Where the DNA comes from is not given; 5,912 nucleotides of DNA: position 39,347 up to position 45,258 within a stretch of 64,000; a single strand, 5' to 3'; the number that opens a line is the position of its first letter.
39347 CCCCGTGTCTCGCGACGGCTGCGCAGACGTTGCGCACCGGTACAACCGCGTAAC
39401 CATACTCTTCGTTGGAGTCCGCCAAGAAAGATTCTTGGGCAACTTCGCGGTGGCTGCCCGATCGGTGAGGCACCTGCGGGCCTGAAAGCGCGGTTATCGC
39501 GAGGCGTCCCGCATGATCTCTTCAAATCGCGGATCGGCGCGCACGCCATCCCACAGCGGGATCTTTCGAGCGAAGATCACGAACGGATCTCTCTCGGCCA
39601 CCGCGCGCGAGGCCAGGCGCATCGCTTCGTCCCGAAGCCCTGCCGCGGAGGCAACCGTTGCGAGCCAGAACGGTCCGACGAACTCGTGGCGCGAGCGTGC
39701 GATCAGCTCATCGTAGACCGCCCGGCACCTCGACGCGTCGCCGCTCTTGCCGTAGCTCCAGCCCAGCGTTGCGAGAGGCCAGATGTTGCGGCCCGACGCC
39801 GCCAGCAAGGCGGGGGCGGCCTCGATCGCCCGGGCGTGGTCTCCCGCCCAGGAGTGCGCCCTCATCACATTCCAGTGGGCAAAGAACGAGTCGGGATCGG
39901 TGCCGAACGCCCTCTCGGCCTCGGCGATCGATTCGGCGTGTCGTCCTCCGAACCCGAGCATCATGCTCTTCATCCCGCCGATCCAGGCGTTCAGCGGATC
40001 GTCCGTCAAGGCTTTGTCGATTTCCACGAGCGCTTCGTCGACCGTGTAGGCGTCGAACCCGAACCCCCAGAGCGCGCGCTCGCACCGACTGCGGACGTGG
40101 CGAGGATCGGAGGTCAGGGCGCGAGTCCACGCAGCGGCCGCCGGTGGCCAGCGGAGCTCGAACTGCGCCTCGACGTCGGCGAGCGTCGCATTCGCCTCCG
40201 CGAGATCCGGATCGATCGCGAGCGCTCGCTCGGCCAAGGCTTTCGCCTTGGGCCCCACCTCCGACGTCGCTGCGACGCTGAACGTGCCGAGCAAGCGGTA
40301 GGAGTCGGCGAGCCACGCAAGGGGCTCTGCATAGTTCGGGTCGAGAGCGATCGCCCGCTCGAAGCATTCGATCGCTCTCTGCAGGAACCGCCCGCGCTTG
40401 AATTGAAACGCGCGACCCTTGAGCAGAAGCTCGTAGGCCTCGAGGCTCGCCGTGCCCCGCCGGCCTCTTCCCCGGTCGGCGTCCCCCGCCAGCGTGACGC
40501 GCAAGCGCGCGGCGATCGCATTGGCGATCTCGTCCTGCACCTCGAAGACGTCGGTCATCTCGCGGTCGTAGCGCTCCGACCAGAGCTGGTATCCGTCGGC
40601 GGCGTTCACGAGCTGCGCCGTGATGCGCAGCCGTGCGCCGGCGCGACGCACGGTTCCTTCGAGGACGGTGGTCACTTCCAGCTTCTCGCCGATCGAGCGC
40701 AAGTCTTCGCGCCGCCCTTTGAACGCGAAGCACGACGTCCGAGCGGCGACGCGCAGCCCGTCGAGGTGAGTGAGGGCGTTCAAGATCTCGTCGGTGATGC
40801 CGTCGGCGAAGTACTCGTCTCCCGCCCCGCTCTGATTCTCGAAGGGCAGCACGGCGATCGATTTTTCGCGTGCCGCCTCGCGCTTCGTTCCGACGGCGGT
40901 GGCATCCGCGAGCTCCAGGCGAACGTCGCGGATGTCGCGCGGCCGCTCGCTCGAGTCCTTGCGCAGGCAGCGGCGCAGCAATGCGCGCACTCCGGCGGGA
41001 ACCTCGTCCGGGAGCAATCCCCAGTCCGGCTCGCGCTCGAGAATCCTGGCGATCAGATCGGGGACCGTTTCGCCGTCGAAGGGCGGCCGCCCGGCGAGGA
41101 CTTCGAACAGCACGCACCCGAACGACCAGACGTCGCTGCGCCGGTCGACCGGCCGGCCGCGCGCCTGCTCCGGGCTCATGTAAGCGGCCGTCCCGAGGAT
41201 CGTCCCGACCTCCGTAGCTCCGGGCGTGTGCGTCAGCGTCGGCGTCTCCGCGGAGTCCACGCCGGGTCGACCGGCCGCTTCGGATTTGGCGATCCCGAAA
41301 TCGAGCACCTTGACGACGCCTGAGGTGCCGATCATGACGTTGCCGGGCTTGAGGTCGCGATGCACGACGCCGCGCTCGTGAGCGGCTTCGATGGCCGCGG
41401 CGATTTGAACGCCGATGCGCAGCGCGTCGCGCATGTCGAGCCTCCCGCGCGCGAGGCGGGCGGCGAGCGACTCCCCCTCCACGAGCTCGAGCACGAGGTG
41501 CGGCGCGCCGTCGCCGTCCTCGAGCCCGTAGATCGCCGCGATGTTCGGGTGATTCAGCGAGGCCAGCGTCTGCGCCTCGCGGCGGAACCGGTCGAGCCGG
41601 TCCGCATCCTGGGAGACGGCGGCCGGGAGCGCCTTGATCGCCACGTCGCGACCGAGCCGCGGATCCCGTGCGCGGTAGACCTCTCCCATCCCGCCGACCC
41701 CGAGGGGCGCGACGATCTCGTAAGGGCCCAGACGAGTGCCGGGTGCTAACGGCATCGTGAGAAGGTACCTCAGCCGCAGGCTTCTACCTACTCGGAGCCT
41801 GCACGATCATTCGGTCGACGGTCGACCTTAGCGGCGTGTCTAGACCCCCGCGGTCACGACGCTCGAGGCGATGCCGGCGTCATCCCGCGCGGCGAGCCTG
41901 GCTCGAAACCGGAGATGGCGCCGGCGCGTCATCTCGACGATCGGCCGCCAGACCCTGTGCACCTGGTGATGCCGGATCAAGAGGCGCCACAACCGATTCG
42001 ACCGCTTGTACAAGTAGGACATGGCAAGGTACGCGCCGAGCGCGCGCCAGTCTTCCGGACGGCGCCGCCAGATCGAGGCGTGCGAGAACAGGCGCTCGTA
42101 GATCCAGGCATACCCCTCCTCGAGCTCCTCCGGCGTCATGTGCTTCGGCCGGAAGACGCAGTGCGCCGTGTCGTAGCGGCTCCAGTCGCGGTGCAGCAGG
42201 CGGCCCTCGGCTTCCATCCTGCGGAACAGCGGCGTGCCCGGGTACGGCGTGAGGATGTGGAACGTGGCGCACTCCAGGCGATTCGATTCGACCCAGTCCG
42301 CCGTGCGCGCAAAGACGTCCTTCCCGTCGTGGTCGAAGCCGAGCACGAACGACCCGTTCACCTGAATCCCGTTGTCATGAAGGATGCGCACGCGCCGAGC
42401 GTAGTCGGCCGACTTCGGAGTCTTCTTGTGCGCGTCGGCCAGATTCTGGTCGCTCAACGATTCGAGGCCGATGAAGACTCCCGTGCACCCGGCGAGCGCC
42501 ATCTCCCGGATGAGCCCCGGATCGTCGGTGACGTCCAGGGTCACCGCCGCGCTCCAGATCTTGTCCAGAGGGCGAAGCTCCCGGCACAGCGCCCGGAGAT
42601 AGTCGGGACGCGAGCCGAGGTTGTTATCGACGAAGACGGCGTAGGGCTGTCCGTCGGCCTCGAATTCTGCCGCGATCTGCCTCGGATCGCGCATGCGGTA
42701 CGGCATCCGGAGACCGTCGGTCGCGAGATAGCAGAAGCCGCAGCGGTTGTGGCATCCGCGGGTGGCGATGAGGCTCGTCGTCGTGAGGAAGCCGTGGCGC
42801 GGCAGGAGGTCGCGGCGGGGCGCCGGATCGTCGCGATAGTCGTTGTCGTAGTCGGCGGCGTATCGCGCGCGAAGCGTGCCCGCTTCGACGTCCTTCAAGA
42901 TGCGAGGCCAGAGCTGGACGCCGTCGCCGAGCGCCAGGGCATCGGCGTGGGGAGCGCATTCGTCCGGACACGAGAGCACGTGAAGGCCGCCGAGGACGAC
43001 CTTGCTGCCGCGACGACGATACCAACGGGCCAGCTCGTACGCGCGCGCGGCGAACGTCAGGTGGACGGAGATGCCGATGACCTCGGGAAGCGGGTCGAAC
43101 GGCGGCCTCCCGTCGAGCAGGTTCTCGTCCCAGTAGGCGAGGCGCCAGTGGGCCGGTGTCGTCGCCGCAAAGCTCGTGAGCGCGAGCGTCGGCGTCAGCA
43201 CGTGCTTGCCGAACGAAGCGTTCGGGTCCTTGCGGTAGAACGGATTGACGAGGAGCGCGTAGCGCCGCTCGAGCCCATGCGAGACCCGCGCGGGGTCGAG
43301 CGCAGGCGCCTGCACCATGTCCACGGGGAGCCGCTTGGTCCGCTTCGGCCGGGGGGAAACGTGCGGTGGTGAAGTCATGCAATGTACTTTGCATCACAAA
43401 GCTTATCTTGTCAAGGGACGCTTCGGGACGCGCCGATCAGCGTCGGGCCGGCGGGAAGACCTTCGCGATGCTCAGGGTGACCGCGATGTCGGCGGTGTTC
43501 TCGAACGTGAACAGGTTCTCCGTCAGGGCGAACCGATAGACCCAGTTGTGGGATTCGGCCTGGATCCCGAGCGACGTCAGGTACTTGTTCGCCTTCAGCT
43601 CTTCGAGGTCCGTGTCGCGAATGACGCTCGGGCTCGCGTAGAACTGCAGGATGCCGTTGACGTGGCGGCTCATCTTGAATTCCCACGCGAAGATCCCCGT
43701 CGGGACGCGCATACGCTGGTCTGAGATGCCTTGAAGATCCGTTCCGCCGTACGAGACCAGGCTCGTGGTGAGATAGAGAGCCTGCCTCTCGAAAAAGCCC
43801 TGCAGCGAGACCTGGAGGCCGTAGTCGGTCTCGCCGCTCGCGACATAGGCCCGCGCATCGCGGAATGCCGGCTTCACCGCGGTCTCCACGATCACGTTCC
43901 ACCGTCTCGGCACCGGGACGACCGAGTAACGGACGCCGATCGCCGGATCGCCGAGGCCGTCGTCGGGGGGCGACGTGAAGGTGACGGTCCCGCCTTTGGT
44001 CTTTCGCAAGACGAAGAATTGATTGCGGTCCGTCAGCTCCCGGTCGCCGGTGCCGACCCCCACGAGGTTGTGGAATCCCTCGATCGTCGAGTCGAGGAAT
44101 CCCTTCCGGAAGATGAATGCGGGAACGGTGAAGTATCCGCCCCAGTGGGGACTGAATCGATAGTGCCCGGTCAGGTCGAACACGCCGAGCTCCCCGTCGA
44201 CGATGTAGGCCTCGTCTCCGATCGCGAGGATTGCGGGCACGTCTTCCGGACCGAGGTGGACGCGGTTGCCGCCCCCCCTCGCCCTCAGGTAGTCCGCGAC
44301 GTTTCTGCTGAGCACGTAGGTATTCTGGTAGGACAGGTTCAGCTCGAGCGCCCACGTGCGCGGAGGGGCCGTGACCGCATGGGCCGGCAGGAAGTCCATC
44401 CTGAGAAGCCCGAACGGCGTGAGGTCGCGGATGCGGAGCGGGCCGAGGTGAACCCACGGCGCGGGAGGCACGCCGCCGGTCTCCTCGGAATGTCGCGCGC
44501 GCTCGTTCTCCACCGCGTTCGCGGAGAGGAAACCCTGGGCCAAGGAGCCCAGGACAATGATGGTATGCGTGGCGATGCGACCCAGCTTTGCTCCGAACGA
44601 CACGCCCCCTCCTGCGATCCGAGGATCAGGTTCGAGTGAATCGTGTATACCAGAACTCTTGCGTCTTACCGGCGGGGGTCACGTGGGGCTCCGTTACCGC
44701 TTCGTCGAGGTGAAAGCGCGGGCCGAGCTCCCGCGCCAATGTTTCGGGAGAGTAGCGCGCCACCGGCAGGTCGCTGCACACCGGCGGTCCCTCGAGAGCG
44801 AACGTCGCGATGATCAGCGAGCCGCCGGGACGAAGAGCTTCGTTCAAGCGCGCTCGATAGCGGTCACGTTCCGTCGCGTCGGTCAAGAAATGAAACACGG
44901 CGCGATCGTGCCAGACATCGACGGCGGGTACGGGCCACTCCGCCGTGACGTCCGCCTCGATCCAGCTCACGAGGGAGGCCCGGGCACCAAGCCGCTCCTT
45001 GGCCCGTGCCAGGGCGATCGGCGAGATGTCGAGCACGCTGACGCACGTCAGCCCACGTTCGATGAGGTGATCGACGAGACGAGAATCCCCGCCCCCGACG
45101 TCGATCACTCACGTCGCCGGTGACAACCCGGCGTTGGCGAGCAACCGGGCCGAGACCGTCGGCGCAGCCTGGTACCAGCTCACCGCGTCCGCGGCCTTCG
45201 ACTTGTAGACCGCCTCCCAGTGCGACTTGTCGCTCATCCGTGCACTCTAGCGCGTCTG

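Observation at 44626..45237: Second in-frame UGA: SAM methyltransferase with UGA before motif I and a long SECIS-like stem-loop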

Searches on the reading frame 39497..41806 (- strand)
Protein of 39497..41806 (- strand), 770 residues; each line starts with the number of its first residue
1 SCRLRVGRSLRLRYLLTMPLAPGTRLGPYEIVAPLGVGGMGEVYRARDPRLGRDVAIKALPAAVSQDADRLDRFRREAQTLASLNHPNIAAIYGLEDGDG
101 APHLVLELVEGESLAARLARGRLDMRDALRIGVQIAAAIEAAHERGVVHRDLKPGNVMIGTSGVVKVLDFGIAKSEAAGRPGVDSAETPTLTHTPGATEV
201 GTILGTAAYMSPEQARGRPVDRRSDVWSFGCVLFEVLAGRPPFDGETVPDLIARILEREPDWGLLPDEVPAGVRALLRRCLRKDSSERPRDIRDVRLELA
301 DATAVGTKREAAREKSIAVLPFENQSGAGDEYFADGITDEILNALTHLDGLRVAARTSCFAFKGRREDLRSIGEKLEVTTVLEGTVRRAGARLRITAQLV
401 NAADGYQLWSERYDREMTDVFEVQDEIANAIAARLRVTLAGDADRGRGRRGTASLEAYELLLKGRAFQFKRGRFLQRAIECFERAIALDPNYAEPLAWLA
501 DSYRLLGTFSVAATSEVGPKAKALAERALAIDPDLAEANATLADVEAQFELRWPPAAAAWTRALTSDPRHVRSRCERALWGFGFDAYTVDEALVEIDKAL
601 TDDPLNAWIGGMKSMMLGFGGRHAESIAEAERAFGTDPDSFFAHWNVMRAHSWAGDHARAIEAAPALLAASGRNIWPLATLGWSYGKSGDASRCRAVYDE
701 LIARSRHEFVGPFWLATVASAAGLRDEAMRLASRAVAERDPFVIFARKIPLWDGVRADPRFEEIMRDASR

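Call 36: search_protein_families(library=pfam, proteins=[window:39497-41806:-], max_evalue=0.001)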
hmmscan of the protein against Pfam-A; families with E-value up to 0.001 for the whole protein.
window:39497-41806:- (770 aa): 11 families
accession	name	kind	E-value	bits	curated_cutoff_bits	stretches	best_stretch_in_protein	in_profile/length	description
PF00069.31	Pkinase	-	1.2e-49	169.6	31.7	1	29-289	1-252/263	Protein kinase domain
PF07714.23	PK_Tyr_Ser-Thr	-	1.3e-35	123.4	23.1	1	32-290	4-250/258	Protein tyrosine and serine/threonine kinase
PF13414.12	TPR_11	-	5.5e-09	36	26.8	1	476-506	11-41/42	TPR repeat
PF13431.12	TPR_17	-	7e-09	35.7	24.4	0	481-507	1-27/34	Tetratricopeptide repeat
PF03109.22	ABC1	-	1.5e-07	31.2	22.9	1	68-175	114-216/244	ABC1 atypical kinase-like domain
PF14559.12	TPR_19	-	1.6e-06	28.7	25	0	476-506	8-38/68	Tetratricopeptide repeat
PF07719.23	TPR_2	-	1e-05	25.7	27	0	470-492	13-34/34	Tetratricopeptide repeat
PF13181.12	TPR_8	-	4.7e-05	23.7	25.7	0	476-492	18-34/34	Tetratricopeptide repeat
PF00515.34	TPR_1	-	0.00013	22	27.8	0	476-492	18-34/34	Tetratricopeptide repeat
PF01636.29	APH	-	0.00017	21.8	23.2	1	140-173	163-197/239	Phosphotransferase enzyme family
PF13428.12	TPR_14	-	0.00081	20.3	23.5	0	474-501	16-43/44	Tetratricopeptide repeat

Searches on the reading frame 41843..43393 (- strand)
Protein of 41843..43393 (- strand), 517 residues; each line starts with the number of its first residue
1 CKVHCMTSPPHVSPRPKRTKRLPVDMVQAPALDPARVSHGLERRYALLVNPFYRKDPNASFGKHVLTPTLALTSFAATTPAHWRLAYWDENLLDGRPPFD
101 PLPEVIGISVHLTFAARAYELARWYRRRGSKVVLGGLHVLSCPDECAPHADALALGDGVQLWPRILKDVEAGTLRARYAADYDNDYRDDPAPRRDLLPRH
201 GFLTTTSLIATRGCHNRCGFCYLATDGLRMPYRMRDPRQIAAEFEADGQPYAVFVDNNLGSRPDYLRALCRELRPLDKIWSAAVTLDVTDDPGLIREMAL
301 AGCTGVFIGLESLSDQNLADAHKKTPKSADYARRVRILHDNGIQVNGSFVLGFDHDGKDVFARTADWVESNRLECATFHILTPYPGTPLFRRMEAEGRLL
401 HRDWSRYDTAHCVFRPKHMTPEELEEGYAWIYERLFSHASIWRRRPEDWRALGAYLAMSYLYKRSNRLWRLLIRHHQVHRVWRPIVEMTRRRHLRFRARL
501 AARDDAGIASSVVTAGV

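Call 36: search_protein_families(library=pfam, proteins=[window:41843-43393:-], max_evalue=0.001)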
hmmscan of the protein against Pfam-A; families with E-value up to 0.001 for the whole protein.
window:41843-43393:- (517 aa): 2 families
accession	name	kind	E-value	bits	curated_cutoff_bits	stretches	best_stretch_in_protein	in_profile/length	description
PF04055.27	Radical_SAM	-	8.3e-16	59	29.5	1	209-367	2-165/166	Radical SAM superfamily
PF13282.11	DUF4070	-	2.2e-05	25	22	1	387-455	1-68/144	Domain of unknown function (DUF4070)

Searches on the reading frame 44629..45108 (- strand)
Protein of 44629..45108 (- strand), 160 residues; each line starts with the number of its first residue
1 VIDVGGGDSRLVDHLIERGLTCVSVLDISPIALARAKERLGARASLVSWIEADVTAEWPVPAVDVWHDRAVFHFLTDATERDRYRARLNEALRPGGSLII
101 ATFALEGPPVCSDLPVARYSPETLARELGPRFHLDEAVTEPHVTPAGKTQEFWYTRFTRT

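Call 57: find_encoding_contigs(protein=window:44629-45108:-, flank=10000, max_places=5)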
Protein seq(160 aa) (160 aa): 6 contigs read that carry it; 5 places shown.
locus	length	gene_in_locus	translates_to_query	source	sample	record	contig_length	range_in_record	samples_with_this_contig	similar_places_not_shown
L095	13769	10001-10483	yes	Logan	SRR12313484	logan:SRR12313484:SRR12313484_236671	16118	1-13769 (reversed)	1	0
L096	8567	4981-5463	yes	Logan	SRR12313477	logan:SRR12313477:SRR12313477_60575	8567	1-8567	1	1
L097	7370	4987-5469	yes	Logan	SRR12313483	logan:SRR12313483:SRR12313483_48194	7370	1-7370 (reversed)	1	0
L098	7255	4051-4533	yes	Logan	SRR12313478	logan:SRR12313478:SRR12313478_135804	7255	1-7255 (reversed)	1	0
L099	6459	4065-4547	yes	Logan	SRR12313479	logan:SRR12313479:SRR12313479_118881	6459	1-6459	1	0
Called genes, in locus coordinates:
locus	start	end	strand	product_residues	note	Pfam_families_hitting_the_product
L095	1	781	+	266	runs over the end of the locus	-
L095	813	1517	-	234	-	PF09619:YscW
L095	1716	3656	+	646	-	PF13757:VIT_2, PF08487:VIT, PF00092:VWA, PF13519:VWA_2, PF13768:VWA_3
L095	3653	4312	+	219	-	PF04203:Sortase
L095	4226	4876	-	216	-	-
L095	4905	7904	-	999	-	-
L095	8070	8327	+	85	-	-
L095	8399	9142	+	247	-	-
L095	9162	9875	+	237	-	PF04203:Sortase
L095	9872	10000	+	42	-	-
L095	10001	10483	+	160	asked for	PF08241:Methyltransf_11, PF08242:Methyltransf_12, PF13649:Methyltransf_25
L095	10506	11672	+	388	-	PF11383:DUF3187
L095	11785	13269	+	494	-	PF04055:Radical_SAM, PF13282:DUF4070 (faint)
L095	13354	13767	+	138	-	?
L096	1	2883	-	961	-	?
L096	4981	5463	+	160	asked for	PF08241:Methyltransf_11, PF08242:Methyltransf_12, PF13649:Methyltransf_25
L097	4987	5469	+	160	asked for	PF08241:Methyltransf_11, PF08242:Methyltransf_12, PF13649:Methyltransf_25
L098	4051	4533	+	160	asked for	PF08241:Methyltransf_11, PF08242:Methyltransf_12, PF13649:Methyltransf_25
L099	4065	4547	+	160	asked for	PF08241:Methyltransf_11, PF08242:Methyltransf_12, PF13649:Methyltransf_25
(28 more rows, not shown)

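Call 88: list_cluster_members(proteins=[P0001, window:44629-45108:-, P0008, P0108])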
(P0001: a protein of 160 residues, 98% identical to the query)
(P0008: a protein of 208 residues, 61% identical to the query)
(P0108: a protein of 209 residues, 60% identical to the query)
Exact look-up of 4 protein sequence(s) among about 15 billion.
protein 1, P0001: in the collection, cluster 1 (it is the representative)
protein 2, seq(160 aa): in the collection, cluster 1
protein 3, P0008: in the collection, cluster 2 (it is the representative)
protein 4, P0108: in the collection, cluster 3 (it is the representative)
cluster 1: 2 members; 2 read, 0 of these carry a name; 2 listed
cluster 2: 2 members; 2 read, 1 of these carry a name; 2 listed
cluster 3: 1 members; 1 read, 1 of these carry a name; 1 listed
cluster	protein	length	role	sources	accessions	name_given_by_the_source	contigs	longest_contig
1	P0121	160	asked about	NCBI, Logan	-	-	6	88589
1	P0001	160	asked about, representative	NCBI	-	-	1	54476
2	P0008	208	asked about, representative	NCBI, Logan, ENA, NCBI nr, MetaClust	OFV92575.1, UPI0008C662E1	MAG: SAM-dependent methyltransferase [Acidobacteria bacterium RIFCSPLOWO2_02_FULL_64_15] | status=active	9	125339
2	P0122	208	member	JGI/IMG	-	-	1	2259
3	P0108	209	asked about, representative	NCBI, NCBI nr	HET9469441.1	MAG TPA: class I SAM-dependent methyltransferase [Vicinamibacterales bacterium] | class I SAM-dependent methyltransferase [Vicinamibacterales bacterium]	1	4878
